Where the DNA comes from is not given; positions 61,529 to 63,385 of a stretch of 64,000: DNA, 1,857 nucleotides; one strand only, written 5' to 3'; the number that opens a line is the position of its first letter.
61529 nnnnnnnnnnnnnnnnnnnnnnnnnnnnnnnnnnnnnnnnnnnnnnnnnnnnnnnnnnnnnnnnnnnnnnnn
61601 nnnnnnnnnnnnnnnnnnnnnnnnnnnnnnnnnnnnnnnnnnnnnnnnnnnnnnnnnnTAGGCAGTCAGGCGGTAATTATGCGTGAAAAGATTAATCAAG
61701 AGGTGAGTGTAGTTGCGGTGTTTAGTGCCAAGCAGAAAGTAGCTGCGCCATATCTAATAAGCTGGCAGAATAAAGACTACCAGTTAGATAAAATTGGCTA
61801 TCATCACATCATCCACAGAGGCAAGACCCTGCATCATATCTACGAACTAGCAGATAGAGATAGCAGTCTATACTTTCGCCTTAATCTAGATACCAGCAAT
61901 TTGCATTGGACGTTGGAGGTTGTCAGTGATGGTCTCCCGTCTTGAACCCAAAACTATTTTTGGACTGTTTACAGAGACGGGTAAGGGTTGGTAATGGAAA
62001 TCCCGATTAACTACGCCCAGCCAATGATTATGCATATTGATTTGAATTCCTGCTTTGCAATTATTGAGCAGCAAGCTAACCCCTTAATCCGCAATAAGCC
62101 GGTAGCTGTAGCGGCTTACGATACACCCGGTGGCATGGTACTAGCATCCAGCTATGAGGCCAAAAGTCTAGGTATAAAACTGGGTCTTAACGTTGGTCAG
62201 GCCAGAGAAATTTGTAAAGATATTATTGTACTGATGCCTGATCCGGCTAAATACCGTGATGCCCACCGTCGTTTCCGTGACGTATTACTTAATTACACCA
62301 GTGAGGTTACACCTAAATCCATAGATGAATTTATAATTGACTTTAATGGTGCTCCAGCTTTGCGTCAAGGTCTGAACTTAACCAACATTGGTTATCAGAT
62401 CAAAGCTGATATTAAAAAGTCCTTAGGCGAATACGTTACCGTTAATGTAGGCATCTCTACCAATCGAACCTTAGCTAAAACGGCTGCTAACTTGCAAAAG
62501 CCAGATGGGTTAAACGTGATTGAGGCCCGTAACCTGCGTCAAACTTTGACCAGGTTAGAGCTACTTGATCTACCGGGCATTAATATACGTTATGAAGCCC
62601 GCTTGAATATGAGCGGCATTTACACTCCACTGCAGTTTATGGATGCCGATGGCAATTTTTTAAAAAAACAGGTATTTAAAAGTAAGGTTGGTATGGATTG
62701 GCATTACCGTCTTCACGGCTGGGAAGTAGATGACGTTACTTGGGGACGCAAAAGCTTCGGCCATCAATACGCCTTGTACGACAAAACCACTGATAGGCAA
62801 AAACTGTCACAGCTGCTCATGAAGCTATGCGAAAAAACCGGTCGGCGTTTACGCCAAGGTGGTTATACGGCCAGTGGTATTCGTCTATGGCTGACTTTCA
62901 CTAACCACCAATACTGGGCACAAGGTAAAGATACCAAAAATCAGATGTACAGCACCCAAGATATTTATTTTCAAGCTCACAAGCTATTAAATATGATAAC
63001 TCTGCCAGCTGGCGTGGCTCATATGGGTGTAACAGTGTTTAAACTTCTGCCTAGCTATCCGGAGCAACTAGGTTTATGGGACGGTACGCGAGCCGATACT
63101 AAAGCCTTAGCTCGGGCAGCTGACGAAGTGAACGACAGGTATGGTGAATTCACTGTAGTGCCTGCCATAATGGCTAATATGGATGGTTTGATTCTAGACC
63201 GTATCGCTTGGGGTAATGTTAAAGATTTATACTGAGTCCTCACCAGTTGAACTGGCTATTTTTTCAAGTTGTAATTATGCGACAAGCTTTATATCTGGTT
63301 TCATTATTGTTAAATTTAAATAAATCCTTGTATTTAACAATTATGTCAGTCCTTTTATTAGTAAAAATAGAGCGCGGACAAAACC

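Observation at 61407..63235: Y-family polymerase cassette preceded by two tandem paralogous ~85-aa proteins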

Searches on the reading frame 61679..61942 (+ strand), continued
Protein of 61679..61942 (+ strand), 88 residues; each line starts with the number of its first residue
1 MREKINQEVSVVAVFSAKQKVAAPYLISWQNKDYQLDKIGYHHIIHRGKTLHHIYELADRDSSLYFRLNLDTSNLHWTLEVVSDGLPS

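Call 44: find_encoding_contigs(protein=P0293, flank=4000, max_places=2)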
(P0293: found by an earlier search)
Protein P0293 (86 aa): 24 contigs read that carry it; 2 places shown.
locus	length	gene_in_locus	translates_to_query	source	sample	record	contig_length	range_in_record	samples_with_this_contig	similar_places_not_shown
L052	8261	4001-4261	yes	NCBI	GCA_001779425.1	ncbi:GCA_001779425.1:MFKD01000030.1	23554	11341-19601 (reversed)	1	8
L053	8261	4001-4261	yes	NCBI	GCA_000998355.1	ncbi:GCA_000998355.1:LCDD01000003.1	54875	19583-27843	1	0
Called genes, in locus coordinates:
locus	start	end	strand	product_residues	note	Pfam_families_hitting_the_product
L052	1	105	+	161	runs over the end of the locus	-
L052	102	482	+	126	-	-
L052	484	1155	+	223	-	-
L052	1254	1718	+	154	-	PF07963:N_methyl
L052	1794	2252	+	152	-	PF02580:Tyr_Deacylase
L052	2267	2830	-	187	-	PF13189:Cytidylate_kin2, PF13238:AAA_18 (weak)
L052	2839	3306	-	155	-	PF00258:Flavodoxin_1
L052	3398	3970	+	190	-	PF00717:Peptidase_S24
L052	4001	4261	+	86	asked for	-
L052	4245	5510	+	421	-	PF00817:IMS, PF11799:IMS_C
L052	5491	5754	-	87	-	PF05016:ParE_toxin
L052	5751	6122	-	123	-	PF02604:PhdYeFM_antitox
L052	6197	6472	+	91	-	PF12728:HTH_17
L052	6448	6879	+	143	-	PF13470:PIN_3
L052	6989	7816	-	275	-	-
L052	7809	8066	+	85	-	-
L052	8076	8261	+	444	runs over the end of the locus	PF00486:Trans_reg_C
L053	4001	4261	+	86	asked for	-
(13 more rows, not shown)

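Call 45: find_encoding_contigs(protein=P0170, flank=4000, max_places=2)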
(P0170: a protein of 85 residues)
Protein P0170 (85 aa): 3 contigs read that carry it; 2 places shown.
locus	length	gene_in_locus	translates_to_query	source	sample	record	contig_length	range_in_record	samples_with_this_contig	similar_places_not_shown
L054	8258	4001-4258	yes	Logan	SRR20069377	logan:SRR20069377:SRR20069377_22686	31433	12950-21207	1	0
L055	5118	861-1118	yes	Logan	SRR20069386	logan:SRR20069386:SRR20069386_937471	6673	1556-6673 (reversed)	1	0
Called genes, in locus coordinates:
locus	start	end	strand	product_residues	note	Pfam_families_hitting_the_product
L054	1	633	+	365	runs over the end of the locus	PF23459:S1_RRP5 (faint), PF00575:S1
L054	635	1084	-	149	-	PF00258:Flavodoxin_1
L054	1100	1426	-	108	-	-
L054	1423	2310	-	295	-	-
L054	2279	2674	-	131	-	-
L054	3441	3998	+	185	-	PF00717:Peptidase_S24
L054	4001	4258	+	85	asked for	-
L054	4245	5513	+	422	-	PF00817:IMS, PF11799:IMS_C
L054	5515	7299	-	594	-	PF13304:AAA_21 (faint), PF02463:SMC_N (faint), PF00005:ABC_tran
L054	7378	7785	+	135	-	PF00173:Cyt-b5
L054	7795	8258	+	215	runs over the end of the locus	PF09335:VTT_dom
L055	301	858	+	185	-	PF00717:Peptidase_S24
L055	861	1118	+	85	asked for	-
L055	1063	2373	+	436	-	PF00817:IMS, PF11799:IMS_C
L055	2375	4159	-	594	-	PF13304:AAA_21 (faint), PF02463:SMC_N (faint), PF00005:ABC_tran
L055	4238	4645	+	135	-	PF00173:Cyt-b5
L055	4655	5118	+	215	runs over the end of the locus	PF09335:VTT_dom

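Call 81: find_encoding_contigs(protein=P0023, flank=10000, max_places=2)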
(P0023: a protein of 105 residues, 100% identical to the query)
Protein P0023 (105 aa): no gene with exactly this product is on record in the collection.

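Call 82: list_cluster_members(proteins=[P0166, P0188, P0189, P0207, P0214, P0223, P0232, P0237, P0240, P0242])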
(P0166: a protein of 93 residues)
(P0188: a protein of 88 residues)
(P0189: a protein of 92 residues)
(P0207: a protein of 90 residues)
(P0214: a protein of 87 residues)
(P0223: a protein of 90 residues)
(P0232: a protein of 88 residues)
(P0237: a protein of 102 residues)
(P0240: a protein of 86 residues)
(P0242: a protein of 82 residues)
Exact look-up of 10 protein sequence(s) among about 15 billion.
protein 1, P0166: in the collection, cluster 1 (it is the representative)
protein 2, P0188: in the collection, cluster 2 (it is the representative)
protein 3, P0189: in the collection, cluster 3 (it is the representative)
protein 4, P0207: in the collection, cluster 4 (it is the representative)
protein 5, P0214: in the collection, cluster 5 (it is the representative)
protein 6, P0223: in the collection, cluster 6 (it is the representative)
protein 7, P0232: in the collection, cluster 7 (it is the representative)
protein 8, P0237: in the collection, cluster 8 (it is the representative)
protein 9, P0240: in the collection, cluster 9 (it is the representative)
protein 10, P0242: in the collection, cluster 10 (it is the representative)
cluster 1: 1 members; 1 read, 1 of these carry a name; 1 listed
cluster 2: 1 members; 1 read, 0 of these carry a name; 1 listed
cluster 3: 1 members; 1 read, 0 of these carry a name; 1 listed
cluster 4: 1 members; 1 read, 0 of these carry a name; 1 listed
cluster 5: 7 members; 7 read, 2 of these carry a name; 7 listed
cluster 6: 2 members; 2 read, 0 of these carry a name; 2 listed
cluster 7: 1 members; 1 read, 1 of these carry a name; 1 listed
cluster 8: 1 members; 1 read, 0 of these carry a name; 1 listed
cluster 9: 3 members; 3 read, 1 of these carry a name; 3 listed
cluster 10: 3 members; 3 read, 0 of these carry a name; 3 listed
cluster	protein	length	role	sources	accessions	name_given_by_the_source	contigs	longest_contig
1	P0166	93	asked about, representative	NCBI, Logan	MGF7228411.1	MAG: hypothetical protein ACQR33_00305 [Candidatus Saccharibacteria bacterium]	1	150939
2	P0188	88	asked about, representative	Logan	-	-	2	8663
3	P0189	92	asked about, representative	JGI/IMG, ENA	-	-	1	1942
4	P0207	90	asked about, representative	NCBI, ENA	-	-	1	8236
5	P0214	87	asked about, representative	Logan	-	-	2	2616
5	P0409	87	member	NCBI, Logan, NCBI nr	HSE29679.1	MAG TPA: hypothetical protein VLA77_03805 [Candidatus Saccharimonadales bacterium] | hypothetical protein [Candidatus Saccharimonadales bacterium]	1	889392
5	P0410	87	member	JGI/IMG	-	hypothetical protein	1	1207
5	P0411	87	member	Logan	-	-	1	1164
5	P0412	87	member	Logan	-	-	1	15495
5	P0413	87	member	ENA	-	-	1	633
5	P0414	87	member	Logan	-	-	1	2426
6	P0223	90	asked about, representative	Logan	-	-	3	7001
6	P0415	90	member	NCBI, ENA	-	-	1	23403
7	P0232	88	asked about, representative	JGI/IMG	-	hypothetical protein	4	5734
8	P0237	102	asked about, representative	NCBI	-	-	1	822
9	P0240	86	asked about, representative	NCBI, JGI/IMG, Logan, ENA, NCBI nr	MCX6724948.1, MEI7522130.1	MAG: hypothetical protein NTX80_00135 [Candidatus Saccharibacteria bacterium] | hypothetical protein | hypothetical protein [Candidatus Saccharibacteria bacterium]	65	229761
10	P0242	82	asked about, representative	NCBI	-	-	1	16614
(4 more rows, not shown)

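Call 83: find_encoding_contigs(protein=P0166, flank=5000, max_places=1)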
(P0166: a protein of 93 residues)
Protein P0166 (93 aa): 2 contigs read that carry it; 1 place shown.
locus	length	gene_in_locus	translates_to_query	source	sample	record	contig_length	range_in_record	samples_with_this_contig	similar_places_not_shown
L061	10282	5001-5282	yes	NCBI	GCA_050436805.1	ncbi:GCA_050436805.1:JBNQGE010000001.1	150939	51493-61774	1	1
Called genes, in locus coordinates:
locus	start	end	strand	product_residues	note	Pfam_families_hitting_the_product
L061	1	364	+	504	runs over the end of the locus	-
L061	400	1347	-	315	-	PF00535:Glycos_transf_2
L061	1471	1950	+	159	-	-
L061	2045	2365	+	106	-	-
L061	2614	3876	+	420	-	PF04851:ResIII, PF00270:DEAD, PF00271:Helicase_C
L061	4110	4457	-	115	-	PF16367:RRM_7 (weak), PF00076:RRM_1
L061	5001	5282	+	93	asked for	-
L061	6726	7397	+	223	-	-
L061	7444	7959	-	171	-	-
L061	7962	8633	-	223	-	PF00005:ABC_tran, PF02463:SMC_N (faint), PF13304:AAA_21 (faint)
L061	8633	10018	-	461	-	PF02687:FtsX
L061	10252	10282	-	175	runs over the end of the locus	PF03118:RNA_pol_A_CTD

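Call 84: find_encoding_contigs(protein=P0240, flank=5000, max_places=2)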
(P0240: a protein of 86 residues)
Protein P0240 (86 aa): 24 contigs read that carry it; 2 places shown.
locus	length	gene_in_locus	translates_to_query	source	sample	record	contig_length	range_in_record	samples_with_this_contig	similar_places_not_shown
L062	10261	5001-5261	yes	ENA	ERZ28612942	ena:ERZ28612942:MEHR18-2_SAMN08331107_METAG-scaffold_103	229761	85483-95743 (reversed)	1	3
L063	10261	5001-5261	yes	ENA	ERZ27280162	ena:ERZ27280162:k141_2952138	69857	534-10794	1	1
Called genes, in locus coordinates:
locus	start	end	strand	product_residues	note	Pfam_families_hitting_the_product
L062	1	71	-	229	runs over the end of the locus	PF04203:Sortase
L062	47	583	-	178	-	-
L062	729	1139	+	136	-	PF00293:NUDIX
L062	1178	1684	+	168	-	-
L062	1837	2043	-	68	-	-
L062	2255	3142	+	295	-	PF00535:Glycos_transf_2, PF10111:Glyco_tranf_2_2 (weak), PF13641:Glyco_tranf_2_3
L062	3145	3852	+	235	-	PF01522:Polysacc_deac_1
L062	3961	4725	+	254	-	PF18761:Heliorhodopsin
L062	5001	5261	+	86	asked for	-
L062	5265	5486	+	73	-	PF00817:IMS (weak)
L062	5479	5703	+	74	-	-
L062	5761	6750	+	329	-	PF03741:TerC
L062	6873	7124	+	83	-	PF00462:Glutaredoxin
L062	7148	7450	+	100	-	PF04248:NTP_transf_9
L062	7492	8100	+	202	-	PF06055:ExoD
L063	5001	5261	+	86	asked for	-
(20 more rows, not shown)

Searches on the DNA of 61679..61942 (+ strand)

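Call 102: search_rna_families(source=L032, start=3280, end=3600, threshold=evalue, max_evalue=10, show_alignments=2)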
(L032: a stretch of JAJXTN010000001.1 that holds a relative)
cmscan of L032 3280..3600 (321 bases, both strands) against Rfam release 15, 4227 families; matches with E-value up to 10: 0.
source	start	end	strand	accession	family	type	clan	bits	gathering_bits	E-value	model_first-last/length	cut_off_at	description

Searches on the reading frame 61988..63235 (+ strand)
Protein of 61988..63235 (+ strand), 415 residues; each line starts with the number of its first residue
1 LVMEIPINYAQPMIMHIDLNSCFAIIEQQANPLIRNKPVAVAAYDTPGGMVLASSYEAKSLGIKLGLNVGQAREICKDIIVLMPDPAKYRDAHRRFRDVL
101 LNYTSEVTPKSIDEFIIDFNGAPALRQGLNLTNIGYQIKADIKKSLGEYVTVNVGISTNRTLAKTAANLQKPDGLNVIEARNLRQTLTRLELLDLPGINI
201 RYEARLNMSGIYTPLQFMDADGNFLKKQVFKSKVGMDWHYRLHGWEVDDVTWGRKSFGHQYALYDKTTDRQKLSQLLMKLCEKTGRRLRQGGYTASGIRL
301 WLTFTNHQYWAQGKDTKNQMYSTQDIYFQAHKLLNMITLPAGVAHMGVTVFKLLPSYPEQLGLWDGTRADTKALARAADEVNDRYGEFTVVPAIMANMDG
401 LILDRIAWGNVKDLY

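Call 5: search_protein_families(library=pfam, proteins=[window:61988-63235:+], max_evalue=1)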
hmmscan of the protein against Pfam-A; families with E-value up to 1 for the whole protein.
window:61988-63235:+ (415 aa): 4 families
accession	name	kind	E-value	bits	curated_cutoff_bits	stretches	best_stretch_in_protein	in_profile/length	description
PF00817.25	IMS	-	4e-33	114.9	23.2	1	17-167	1-147/148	impB/mucB/samB family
PF11799.13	IMS_C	-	3.5e-11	43.9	20.7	1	254-363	1-109/109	impB/mucB/samB family C-terminal domain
PF03578.20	HGWP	-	0.026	14.5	21.9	1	237-247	6-16/28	HGWP repeat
PF08975.16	2H-phosphodiest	-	0.081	13.4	21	1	311-392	21-101/116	Domain of unknown function (DUF1868)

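Call 7: search_protein_families(library=ncbifam, proteins=[window:61988-63235:+], max_evalue=1)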
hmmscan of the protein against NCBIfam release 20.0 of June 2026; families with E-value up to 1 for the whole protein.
window:61988-63235:+ (415 aa): 10 families
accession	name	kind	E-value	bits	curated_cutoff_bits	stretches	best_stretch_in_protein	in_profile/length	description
NF002492.0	PRK01810.1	equivalog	1.6e-54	185.2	399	1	12-388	10-387/412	DNA polymerase IV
NF002848.0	PRK03103.1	subfamily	2.6e-52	177.7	381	1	13-396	5-392/410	DNA polymerase IV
NF003015.0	PRK03858.1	subfamily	3.6e-52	177.8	367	1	11-395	6-385/399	DNA polymerase IV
NF002677.0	PRK02406.1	equivalog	1.6e-47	162.4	256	1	13-351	7-341/357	DNA polymerase IV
NF002751.0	PRK02794.1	equivalog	4.7e-45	154.2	371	1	13-392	39-414/425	DNA polymerase IV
NF010731.0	PRK14133.1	equivalog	2.6e-43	148.6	362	1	13-365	4-348/352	DNA polymerase IV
NF002882.0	PRK03348.1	equivalog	9.7e-37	126.8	389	1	10-361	3-352/461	DNA polymerase IV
NF002292.0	PRK01216.1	equivalog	3.9e-33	114.9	339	1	13-288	2-276/351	DNA polymerase IV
NF002883.0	PRK03352.1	equivalog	5.3e-26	91.6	330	1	11-349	4-338/347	DNA polymerase IV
NF002955.0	PRK03609.1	subfamily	4.4e-22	78.6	431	1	13-387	1-386/422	translesion error-prone DNA polymerase V subunit UmuC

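Call 56: search_dna_similar(query=window:61994-63232:+, collection=plasmids, mode=protein, max_evalue=0.001, max_rows=60, rows=spread)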
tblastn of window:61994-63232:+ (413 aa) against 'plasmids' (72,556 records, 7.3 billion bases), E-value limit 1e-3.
The search stops at 5000 records and this limit was reached: more records match than are counted here, and every count below describes the 5000 best-scoring records only.
Records with a match: at least 5000; places in all: 5462; records where one place covers at least 80% of the query: 4325.
Best place of each record, by identity: <60% 5000.
By first word of the organism name: Escherichia 2016; Klebsiella 896; Salmonella 699; Enterobacter 347; Citrobacter 204; Shigella 121; Rhizobium 111; Sinorhizobium 82; Serratia 51; Acinetobacter 42; and 130 more.
By predicted mobility (MOB-suite, as given by PLSDB): conjugative 4070; non-mobilizable 586; mobilizable 344.
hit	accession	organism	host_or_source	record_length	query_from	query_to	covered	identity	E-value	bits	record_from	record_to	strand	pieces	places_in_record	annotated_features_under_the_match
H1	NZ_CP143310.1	Methylophaga thalassica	cell culture,A deep sea sediment sample ...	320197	11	390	92%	29.9%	6e-37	150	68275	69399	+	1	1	DNA polymerase IV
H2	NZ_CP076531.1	Escherichia coli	Homo sapiens,Rectal swab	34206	11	380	90%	28.9%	6e-21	102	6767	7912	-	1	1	Y-family DNA polymerase | umuD: translesion error-prone DNA polymerase V autoproteolytic subunit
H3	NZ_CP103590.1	Escherichia coli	Homo sapiens,blood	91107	11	380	90%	28.9%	6e-21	102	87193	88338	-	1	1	Y-family DNA polymerase | umuD: translesion error-prone DNA polymerase V autoproteolytic subunit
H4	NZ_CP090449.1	Escherichia coli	pigeon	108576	11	381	90%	28.6%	8e-21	102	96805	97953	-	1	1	Y-family DNA polymerase | umuD: translesion error-prone DNA polymerase V autoproteolytic subunit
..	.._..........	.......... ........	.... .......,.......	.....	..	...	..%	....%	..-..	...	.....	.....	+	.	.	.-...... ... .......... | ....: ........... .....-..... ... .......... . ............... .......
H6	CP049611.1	Escherichia coli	blood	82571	11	381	90%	28.6%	1e-20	102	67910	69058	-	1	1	record has no annotation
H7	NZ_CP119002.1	Escherichia coli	Bos taurus,bacterial culture,feces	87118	11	381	90%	28.6%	1e-20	102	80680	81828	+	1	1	Y-family DNA polymerase | umuD: translesion error-prone DNA polymerase V autoproteolytic subunit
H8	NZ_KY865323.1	Escherichia coli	Cow,milk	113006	11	381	90%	28.6%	1e-20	102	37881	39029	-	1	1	Y-family DNA polymerase | umuD: translesion error-prone DNA polymerase V autoproteolytic subunit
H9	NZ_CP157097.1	Escherichia coli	culture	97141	11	381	90%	28.6%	4e-20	100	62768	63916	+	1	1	Y-family DNA polymerase | umuD: translesion error-prone DNA polymerase V autoproteolytic subunit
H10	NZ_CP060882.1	Escherichia coli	Homo sapiens,urine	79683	11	381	90%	28.4%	5e-20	100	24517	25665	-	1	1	Y-family DNA polymerase | umuD: translesion error-prone DNA polymerase V autoproteolytic subunit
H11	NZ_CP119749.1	Escherichia coli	chicken,pure culture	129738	11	381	90%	28.4%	5e-20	100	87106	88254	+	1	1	Y-family DNA polymerase | umuD: translesion error-prone DNA polymerase V autoproteolytic subunit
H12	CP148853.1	Salmonella enterica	Dog,single cell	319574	11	381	90%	28.4%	5e-20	100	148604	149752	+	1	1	Y-family DNA polymerase | umuD: translesion error-prone DNA polymerase V autoproteolytic subunit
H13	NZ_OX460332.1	Escherichia coli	Derived from parental isolate EC0026B ...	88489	11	381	90%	28.4%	5e-20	100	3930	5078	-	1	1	Y-family DNA polymerase | umuD: translesion error-prone DNA polymerase V autoproteolytic subunit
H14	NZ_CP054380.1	Escherichia coli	Homo sapiens,whole organism,rectal swab ...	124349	11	381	90%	28.4%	5e-20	100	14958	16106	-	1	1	Y-family DNA polymerase | umuD: translesion error-prone DNA polymerase V autoproteolytic subunit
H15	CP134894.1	Escherichia coli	Homo sapiens,blood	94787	11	381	90%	28.4%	5e-20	100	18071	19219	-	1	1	Y-family DNA polymerase | umuD: translesion error-prone DNA polymerase V autoproteolytic subunit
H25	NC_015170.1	Deinococcus proteolyticus MRP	feces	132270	12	369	87%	27.5%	2e-24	113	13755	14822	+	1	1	dinB: DNA polymerase IV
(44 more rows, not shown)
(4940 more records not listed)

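Call 68: get_annotated_region(hit=H1, flank=4000)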
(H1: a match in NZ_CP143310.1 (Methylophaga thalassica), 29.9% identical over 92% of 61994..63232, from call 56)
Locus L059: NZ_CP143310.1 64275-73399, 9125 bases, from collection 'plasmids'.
description: Methylophaga thalassica strain IOM01 plasmid unnamed, complete sequence
organism: Methylophaga thalassica (NCBI taxid 40223)
taxonomy: Bacteria; Pseudomonadota; Gammaproteobacteria; Thiotrichales; Piscirickettsiaceae; Methylophaga; Methylophaga thalassica
host: -; source: cell culture,A deep sea sediment sample from the Central Indian Ridge; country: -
typing (MOB-suite, as given by PLSDB): non-mobilizable
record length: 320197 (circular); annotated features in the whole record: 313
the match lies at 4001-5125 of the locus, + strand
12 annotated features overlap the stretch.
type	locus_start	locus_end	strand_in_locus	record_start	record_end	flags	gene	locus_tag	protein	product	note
CDS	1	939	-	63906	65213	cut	-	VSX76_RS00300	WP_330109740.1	arsenic transporter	GO:0046685 - response to arsenic-containing substance [Evidence IEA]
CDS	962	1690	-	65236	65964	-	arsH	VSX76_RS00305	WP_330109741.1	arsenical resistance protein ArsH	-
CDS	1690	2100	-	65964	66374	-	arsC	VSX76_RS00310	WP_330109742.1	arsenate reductase (glutaredoxin)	-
CDS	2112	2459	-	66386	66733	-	-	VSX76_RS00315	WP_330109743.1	metalloregulator ArsR/SmtB family transcription factor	GO:0006355 - regulation of DNA-templated transcription [Evidence IEA]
CDS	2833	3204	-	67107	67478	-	-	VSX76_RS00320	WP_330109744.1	GIY-YIG nuclease family protein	-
CDS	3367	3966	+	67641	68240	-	lexA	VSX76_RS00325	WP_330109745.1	transcriptional repressor LexA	GO:0006282 - regulation of DNA repair [Evidence IEA]; GO:0006355 - regulation of DNA-templated transcription [Evidence ...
CDS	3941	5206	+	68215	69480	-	-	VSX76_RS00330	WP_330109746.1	DNA polymerase IV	GO:0006281 - DNA repair [Evidence IEA]; GO:0006261 - DNA-templated DNA replication [Evidence IEA]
CDS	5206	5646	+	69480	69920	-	-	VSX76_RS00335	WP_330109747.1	hypothetical protein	-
CDS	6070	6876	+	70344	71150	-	-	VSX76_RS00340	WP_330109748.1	hypothetical protein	-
CDS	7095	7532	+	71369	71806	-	ssb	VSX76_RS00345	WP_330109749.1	single-stranded DNA-binding protein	GO:0006310 - DNA recombination [Evidence IEA]; GO:0006281 - DNA repair [Evidence IEA]; GO:0006260 - DNA replication ...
CDS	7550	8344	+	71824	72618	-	-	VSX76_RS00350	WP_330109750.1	hypothetical protein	-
CDS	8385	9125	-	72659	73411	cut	-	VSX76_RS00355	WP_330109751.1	hypothetical protein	-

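Call 69: get_annotated_region(hit=H25, flank=4000)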
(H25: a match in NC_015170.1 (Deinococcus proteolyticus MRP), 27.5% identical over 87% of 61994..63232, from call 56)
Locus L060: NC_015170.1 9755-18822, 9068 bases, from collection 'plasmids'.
description: Deinococcus proteolyticus MRP plasmid pDEIPR03, complete sequence
organism: Deinococcus proteolyticus MRP (NCBI taxid 693977)
taxonomy: Bacteria; Deinococcota; Deinococci; Deinococcales; Deinococcaceae; Deinococcus; Deinococcus proteolyticus; Deinococcus proteolyticus MRP
host: -; source: feces; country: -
typing (MOB-suite, as given by PLSDB): non-mobilizable; replicon rep_cluster_1658
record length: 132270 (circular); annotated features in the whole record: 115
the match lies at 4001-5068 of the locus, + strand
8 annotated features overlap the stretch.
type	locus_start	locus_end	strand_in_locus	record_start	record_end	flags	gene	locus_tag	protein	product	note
CDS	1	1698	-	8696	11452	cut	-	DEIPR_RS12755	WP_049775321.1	ATP-binding protein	-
CDS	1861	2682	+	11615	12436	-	-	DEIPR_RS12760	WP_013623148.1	ZIP family metal transporter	GO:0030001 - metal ion transport [Evidence IEA]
CDS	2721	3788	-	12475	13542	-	-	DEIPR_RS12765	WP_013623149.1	GGDEF domain-containing protein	-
CDS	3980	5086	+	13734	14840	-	dinB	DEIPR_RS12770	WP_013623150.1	DNA polymerase IV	GO:0006281 - DNA repair [Evidence IEA]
CDS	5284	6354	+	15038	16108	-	-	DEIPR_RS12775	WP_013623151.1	YeiH family protein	-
CDS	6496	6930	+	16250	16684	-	-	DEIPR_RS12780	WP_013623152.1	MarR family transcriptional regulator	GO:0006355 - regulation of DNA-templated transcription [Evidence IEA]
CDS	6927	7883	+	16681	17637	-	-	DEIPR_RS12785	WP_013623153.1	VOC family protein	-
CDS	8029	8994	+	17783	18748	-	-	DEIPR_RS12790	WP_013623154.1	ring-cleaving dioxygenase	-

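Call 71: search_protein_families(library=pfam, proteins=[L059:5206-5646:+], max_evalue=10)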
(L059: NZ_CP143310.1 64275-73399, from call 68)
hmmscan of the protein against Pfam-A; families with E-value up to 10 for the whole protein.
L059:5206-5646:+ (146 aa): 0 families
